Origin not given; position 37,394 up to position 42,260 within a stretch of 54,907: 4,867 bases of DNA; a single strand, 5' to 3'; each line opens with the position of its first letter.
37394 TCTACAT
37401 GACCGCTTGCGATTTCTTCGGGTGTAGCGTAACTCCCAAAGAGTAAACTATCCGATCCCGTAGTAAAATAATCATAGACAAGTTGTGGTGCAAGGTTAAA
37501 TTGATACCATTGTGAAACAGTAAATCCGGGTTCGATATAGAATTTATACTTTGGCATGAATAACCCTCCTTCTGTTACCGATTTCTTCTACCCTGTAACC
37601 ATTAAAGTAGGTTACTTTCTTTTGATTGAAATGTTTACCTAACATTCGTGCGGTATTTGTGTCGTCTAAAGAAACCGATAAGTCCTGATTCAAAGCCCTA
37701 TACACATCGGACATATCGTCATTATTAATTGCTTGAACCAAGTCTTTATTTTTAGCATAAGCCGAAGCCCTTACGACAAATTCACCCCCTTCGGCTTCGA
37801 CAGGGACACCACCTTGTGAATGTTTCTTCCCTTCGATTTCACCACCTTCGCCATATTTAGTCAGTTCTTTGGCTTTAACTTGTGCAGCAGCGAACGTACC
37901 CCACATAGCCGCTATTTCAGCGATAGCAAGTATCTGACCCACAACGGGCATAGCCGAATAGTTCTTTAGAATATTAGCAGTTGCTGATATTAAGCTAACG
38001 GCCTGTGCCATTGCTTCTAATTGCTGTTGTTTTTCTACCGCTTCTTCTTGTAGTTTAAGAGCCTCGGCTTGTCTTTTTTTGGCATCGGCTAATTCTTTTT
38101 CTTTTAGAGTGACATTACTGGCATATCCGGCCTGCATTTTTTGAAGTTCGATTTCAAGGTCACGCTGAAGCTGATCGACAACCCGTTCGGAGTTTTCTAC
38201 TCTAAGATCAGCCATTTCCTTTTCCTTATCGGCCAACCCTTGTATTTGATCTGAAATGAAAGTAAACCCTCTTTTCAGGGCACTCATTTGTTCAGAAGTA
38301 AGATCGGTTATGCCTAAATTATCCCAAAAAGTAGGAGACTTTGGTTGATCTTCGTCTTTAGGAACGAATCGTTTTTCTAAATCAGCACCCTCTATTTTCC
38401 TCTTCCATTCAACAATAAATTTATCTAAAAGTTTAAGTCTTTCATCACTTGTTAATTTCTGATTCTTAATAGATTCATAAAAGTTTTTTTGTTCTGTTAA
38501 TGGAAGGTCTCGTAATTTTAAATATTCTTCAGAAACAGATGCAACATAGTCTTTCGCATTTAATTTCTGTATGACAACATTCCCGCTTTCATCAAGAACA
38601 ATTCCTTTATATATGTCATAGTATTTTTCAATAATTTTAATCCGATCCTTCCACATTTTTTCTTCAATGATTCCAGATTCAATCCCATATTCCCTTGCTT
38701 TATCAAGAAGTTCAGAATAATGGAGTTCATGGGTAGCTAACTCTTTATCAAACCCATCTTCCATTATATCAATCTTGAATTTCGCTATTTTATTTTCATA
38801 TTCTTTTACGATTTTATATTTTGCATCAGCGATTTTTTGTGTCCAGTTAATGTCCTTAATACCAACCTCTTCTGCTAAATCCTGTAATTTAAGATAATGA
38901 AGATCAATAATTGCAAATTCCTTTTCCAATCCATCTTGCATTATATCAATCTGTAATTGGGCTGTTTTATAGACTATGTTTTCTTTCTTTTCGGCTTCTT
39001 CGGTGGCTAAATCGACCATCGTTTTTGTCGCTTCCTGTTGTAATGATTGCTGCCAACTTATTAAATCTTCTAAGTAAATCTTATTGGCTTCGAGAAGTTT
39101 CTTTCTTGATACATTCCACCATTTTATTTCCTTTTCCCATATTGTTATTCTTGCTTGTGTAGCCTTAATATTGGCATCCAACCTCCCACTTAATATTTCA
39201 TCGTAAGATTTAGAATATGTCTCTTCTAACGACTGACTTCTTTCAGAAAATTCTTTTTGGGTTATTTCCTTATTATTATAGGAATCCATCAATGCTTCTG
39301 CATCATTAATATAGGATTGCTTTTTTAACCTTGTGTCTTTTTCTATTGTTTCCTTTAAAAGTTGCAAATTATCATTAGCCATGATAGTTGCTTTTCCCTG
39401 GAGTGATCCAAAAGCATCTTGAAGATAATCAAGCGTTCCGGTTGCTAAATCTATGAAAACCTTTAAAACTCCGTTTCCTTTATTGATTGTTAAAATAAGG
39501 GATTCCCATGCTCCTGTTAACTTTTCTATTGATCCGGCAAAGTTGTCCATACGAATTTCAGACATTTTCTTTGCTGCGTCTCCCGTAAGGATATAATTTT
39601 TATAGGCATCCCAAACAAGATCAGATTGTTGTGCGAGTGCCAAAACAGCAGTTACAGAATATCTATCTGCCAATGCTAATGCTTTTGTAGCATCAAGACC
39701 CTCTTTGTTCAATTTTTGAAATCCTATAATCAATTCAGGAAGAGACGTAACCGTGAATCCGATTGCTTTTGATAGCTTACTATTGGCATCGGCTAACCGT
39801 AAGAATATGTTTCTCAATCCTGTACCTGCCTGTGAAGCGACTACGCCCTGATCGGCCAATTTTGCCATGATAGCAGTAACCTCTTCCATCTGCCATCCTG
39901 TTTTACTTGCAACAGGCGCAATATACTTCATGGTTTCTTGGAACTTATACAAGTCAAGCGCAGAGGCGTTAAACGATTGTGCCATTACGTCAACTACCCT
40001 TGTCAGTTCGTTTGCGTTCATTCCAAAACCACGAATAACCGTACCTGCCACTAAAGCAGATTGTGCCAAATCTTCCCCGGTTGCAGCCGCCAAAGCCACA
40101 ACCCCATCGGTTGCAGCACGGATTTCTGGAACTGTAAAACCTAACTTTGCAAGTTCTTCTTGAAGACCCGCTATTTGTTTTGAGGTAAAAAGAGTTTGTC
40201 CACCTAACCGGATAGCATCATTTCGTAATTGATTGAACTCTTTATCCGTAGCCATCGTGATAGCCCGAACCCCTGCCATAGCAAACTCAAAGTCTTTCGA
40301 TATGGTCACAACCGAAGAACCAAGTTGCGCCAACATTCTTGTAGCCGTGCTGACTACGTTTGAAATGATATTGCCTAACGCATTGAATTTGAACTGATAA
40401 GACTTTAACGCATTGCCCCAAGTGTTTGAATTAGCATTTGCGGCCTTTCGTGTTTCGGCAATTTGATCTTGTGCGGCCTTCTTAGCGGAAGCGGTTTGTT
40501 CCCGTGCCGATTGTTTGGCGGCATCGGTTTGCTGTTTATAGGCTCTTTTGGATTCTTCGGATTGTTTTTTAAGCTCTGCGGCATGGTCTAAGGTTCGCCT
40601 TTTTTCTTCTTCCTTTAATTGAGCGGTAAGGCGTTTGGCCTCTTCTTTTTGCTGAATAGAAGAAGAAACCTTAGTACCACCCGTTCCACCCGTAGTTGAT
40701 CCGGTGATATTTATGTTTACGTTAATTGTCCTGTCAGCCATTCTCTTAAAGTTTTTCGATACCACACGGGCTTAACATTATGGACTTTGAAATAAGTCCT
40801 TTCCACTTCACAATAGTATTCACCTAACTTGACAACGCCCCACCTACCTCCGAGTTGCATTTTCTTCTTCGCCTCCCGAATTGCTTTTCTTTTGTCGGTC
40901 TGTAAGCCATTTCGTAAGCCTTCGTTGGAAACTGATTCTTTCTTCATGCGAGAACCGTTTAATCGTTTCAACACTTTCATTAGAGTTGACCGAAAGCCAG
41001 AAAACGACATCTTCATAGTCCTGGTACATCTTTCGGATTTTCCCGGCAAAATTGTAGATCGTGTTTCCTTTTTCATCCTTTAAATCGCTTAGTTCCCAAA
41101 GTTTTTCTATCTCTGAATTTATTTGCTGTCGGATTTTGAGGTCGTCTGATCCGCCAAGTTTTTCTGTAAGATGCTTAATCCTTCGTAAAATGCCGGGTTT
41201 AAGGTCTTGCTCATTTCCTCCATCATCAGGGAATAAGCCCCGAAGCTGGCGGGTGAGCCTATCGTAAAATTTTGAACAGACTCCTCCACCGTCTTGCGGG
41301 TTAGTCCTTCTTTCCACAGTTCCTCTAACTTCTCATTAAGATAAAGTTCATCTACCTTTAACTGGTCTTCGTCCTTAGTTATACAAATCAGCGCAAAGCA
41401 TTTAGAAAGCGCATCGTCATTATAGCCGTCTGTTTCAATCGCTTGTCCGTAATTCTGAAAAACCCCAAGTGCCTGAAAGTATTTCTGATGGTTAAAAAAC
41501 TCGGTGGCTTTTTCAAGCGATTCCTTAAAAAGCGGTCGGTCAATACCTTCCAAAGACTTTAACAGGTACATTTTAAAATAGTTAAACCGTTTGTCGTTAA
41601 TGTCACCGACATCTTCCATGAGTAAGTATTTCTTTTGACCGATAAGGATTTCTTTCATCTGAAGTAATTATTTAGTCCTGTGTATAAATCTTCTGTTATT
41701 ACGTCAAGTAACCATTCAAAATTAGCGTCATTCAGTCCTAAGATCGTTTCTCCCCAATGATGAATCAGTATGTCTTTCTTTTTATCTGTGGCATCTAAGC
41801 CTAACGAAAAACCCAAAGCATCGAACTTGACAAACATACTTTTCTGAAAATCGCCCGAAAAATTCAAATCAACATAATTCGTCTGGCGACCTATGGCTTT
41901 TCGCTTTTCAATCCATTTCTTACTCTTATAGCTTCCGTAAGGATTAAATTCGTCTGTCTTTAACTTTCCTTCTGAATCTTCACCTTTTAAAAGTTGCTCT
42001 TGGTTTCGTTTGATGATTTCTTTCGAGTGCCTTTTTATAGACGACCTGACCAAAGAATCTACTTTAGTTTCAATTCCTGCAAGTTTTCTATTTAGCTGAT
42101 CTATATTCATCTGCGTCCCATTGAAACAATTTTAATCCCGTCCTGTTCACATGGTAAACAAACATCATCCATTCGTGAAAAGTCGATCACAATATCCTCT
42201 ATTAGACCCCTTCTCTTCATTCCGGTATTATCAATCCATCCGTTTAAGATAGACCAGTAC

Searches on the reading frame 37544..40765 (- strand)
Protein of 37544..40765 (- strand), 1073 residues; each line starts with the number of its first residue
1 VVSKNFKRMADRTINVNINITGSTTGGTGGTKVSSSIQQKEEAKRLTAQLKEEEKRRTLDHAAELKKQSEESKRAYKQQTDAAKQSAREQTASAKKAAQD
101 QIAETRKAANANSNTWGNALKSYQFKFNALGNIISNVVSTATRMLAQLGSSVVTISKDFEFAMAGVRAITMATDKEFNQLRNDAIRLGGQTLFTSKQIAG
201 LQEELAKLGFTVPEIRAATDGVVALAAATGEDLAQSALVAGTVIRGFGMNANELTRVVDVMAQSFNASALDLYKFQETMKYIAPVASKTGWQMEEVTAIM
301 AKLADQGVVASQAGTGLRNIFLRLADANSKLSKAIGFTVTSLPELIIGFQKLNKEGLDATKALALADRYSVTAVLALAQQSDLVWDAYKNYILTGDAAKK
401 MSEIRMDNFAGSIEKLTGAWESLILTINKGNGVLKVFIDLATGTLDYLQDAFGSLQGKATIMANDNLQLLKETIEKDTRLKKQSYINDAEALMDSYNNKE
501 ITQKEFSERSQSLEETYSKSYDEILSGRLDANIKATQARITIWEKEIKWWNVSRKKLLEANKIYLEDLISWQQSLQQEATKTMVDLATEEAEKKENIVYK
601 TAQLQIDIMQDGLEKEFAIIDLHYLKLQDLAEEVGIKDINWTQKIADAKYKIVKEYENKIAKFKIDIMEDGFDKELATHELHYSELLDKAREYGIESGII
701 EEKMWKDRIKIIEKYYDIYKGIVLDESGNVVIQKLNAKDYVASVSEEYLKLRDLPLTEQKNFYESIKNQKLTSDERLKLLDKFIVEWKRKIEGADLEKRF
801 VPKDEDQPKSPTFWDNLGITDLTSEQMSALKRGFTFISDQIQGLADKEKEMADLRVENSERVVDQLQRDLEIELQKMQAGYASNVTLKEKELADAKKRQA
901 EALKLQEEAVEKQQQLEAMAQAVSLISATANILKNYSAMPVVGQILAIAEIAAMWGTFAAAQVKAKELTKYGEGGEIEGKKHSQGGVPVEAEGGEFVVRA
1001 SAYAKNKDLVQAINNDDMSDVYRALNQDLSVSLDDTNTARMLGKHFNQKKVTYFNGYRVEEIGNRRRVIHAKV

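Call 5: search_protein_families(library=pfam, max_evalue=0.1, proteins=[window:37544-40765:-])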
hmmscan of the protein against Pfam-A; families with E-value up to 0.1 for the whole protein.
window:37544-40765:- (1073 aa): 2 families
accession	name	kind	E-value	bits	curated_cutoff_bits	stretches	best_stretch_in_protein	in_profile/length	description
PF10145.14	PhageMin_Tail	-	7.9e-34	117.7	33.2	1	181-361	1-175/201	Phage-related minor tail protein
PF13698.11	DUF4156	-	0.076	13.9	28.9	0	173-199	46-72/90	Domain of unknown function (DUF4156)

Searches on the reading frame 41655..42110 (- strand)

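Call 5: search_protein_families(library=pfam, max_evalue=0.1, proteins=[window:41655-42110:-])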
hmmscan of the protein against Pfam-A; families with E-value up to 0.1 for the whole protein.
window:41655-42110:- (151 aa): 0 families

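Call 7: search_protein_families(library=phrogs, max_evalue=0.001, proteins=[window:41655-42110:-])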
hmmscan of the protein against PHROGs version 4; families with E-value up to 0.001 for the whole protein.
window:41655-42110:- (151 aa): 1 family
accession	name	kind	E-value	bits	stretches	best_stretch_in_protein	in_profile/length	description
phrog_6195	-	tail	2.1e-16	61.1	1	3-148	4-143/147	tail protein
